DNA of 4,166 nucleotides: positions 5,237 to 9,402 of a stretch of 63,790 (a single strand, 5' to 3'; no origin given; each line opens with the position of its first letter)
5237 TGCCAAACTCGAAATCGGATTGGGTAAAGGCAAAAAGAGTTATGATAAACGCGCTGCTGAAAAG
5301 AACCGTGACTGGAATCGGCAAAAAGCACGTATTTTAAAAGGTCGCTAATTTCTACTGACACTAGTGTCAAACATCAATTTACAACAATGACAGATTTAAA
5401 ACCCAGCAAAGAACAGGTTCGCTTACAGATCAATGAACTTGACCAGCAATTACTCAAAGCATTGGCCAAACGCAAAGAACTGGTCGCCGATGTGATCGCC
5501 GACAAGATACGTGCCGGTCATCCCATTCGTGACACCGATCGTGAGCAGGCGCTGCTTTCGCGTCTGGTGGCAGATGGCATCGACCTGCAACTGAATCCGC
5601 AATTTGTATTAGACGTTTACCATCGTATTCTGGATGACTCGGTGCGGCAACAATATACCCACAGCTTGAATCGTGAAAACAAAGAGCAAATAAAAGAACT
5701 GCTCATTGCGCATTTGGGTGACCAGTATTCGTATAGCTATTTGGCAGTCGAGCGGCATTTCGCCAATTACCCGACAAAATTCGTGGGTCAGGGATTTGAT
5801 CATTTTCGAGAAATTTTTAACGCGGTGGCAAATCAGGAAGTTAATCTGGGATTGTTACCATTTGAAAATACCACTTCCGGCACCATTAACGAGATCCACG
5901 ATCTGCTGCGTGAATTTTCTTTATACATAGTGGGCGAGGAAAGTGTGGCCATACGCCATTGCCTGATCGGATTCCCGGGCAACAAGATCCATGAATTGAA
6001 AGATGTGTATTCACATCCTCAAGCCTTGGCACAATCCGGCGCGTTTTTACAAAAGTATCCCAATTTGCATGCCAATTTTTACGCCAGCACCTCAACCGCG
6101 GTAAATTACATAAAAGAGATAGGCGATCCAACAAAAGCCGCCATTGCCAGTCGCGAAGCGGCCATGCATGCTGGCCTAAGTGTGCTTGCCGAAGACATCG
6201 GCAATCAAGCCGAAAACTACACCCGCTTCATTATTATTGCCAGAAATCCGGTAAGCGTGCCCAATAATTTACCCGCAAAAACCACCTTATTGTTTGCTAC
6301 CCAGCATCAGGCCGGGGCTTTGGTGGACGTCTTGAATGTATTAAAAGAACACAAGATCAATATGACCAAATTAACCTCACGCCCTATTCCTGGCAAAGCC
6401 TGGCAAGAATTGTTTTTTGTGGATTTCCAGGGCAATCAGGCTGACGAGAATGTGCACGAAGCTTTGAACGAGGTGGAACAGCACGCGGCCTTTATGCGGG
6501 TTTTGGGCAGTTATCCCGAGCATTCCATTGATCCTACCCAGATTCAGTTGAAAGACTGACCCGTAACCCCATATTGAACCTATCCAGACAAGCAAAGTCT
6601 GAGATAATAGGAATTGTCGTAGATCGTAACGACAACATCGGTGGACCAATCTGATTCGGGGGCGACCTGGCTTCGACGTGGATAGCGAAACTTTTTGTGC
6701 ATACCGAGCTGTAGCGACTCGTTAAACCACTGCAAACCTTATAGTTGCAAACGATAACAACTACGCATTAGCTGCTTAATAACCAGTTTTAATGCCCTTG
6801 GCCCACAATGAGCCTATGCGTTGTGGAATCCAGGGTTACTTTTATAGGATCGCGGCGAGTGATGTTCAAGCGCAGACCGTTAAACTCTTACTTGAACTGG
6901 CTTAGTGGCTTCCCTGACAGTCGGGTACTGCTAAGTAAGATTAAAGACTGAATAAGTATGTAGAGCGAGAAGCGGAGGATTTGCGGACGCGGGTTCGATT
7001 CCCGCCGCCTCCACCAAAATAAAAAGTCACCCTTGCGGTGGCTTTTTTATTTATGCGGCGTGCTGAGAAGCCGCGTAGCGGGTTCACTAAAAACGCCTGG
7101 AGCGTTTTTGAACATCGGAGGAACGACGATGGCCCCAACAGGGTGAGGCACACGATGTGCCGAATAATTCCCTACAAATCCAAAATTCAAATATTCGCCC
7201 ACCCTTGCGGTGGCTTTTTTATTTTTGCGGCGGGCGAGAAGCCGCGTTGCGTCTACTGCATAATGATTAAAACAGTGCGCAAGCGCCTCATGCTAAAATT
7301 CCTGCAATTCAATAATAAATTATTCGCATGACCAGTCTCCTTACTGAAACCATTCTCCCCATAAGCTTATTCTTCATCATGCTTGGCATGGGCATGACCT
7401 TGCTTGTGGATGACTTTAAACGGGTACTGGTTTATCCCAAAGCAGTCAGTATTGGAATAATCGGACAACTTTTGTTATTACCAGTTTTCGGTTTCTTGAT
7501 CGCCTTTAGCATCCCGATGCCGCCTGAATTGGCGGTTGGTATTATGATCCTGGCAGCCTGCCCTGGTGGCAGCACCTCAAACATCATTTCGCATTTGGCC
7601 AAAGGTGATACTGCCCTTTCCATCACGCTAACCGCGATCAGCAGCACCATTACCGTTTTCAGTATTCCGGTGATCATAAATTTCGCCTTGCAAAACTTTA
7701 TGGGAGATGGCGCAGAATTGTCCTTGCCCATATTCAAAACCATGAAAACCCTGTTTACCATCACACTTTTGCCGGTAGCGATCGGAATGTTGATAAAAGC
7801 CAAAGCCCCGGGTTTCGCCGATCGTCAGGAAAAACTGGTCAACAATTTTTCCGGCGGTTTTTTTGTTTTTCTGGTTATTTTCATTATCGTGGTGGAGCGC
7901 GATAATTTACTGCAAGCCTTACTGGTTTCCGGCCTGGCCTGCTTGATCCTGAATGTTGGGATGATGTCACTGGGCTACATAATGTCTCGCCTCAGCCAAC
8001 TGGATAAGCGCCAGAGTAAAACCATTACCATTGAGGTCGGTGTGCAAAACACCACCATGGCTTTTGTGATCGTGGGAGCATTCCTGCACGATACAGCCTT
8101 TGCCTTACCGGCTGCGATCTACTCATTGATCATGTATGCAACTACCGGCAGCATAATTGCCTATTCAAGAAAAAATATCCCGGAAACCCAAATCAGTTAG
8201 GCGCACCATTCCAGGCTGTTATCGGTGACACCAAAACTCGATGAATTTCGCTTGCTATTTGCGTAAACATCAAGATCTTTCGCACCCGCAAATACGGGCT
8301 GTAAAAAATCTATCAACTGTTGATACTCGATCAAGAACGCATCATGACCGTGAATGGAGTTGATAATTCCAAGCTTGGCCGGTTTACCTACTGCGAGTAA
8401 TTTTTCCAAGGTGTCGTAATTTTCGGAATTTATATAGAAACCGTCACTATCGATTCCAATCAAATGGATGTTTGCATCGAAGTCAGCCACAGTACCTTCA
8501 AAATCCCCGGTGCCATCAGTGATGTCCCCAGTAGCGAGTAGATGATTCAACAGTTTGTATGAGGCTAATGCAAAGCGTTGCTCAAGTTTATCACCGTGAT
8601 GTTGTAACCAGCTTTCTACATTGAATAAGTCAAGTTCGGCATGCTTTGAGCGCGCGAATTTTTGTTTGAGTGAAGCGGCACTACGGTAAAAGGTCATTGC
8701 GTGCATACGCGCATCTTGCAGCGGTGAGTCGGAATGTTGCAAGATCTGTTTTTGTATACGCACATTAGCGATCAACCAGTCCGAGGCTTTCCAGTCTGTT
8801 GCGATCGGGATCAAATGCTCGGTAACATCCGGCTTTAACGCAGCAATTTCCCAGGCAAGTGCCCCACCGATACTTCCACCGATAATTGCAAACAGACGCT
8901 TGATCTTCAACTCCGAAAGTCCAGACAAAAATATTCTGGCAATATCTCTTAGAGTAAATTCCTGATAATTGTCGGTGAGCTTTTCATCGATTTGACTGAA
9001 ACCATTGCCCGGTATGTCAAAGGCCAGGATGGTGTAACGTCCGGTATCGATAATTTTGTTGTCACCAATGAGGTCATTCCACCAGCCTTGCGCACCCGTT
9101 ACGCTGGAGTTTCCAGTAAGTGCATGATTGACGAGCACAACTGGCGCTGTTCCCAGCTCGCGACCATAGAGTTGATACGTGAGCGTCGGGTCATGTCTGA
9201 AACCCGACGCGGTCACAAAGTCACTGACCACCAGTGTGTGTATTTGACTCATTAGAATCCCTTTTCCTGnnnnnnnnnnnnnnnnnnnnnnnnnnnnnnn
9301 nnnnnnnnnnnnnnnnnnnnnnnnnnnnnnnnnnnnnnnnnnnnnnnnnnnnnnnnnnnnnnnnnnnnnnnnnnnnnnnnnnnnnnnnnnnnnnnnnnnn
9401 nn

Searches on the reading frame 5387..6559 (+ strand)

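Call 40: search_protein_families(library=pfam, max_evalue=1e-12, proteins=[window:5387-6559:+])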
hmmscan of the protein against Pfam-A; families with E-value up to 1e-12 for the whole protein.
window:5387-6559:+ (390 aa): 2 families
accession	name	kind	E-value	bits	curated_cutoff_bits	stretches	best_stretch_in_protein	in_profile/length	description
PF00800.23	PDT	-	1.8e-51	174.9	25.2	1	107-287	1-179/181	Prephenate dehydratase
PF01817.26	CM_2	-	8.3e-18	64.8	27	1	11-90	1-80/80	Chorismate mutase type II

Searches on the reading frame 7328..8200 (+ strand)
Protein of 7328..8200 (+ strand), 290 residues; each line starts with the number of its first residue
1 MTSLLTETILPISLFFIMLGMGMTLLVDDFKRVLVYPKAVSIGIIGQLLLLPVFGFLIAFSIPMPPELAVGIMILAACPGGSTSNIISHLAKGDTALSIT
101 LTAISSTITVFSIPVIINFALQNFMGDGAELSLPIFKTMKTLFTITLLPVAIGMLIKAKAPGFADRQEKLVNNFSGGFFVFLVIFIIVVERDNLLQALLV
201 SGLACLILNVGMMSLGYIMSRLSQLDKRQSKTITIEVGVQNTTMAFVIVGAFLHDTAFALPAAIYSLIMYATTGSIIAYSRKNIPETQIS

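Call 5: search_protein_families(library=ncbifam, proteins=[window:7328-8200:+])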
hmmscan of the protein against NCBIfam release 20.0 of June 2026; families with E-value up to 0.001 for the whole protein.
window:7328-8200:+ (290 aa): 2 families
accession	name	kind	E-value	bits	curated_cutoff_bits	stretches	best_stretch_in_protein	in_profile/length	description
TIGR00841.1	bass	subfamily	1.4e-63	215.1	326.3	1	4-275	33-299/321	bile acid:sodium symporter family transporter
NF047939.1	PantTportPanS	equivalog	6e-37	127.9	400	1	12-278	35-293/299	ketopantoate/pantoate/pantothenate transporter PanS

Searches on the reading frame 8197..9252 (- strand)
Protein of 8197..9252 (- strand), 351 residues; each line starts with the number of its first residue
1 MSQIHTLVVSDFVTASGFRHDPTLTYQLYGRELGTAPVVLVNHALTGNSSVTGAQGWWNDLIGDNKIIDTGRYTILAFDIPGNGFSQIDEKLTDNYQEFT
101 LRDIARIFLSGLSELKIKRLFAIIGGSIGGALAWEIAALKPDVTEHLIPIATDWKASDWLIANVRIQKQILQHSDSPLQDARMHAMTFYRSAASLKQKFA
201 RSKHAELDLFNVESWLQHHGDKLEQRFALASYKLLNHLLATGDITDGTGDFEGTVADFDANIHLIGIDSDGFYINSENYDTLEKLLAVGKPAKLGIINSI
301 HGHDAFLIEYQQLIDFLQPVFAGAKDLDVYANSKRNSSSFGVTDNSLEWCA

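Call 5: search_protein_families(library=ncbifam, proteins=[window:8197-9252:-])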
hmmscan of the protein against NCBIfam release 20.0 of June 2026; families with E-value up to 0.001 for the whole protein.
window:8197-9252:- (351 aa): 17 families
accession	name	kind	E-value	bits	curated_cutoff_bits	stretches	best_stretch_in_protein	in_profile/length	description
TIGR01392.2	MetX_acetyl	equivalog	6.5e-51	173.5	500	1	23-318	17-347/351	homoserine O-acetyltransferase MetX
NF001209.0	PRK00175.1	equivalog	3.4e-50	170.9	331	1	21-324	33-375/381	homoserine O-acetyltransferase MetX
NF047917.1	MetX_acetyl_MTB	exception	6.2e-42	144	475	1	6-319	9-357/361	homoserine O-acetyltransferase MetX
NF047915.1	homoser_Ac_Staph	exception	7.3e-29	101.1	500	1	3-314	4-306/320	homoserine O-acetyltransferase MetX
NF006449.0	PRK08775.1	equivalog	7e-27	94.2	296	1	17-321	43-337/344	homoserine O-succinyltransferase MetX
NF047916.1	MetX_succinyl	exception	7.7e-26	90.9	560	1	23-318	28-363/370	homoserine O-succinyltransferase MetX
NF005262.1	PRK06765.1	equivalog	2e-15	56.7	450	1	10-166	10-190/366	E22 family MetX-like putative esterase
NF005757.0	PRK07581.1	subfamily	2e-13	49.9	332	1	54-314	53-326/339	hypothetical protein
NF051488.1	bifunc_PcaDC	exception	5.6e-08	32.3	390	1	70-156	36-115/375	bifunctional 3-oxoadipate enol-lactonase/4-carboxymuconolactone decarboxylase PcaDC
NF005071.0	PRK06489.1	equivalog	1.2e-06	27.9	305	1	36-153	70-189/362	hypothetical protein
TIGR03611.1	RutD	equivalog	9.1e-06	25.2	238.5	1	25-174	2-135/258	pyrimidine utilization protein D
TIGR02427.1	protocat_pcaD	equivalog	4e-05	23.1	255.85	1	71-183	38-142/251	3-oxoadipate enol-lactonase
NF050089.1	i_nPHAscl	equivalog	5e-05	22.5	300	1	71-151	43-116/288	intracellular short-chain-length polyhydroxyalkanoate depolymerase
NF045632.1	hydroxlase_HsaD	equivalog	0.00017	20.7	400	1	52-149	45-134/290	4,5:9,10-diseco-3-hydroxy-5,9,17-trioxoandrosta-1(10),2-diene-4-oate hydrolase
NF011457.0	PRK14875.1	equivalog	0.00019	20.5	307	1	73-150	159-229/372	acetoin dehydrogenase dihydrolipoyllysine-residue acetyltransferase subunit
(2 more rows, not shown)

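Call 41: find_homologous_proteins(query=window:8197-9252:-, max_evalue=1e-40)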
Query window:8197-9252:- (351 aa): 5976 proteins with E <= 1e-40 among 8000 candidates; the best 120 are listed.
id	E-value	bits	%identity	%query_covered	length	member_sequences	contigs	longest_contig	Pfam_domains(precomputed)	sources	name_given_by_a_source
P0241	6.8e-234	794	100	100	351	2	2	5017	PF00561.27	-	-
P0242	7.9e-143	494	64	92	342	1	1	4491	PF00561.27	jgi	-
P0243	5.7e-122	426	57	93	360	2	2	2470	PF00561.27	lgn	-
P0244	5.9e-118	412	58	91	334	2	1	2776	PF00561.27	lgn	-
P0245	1.2e-116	408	56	91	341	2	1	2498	PF00561.27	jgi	-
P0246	1.6e-116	408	56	91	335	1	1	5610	PF00561.27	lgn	-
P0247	2.0e-116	407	57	91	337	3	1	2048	PF00561.27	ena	-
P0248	2.3e-116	407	57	90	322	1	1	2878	PF00561.27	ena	-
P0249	3.3e-116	407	56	91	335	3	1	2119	PF00561.27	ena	-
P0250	3.3e-116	407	57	91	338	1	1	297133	PF00561.27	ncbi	-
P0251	3.8e-116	406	56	91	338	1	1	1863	PF00561.27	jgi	jgi:homoserine O-acetyltransferase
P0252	4.5e-116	406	55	93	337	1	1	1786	PF00561.27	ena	-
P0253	9.9e-116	405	56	92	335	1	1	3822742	PF00561.27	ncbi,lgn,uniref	ncbi:alpha/beta fold hydrolase [Winogradskyella sp. R77965]|uniref:alpha/beta fold hydrolase n=1 Tax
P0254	1.4e-115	405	55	92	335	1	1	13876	PF00561.27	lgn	-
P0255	1.6e-115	404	56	90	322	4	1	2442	PF00561.27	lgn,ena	-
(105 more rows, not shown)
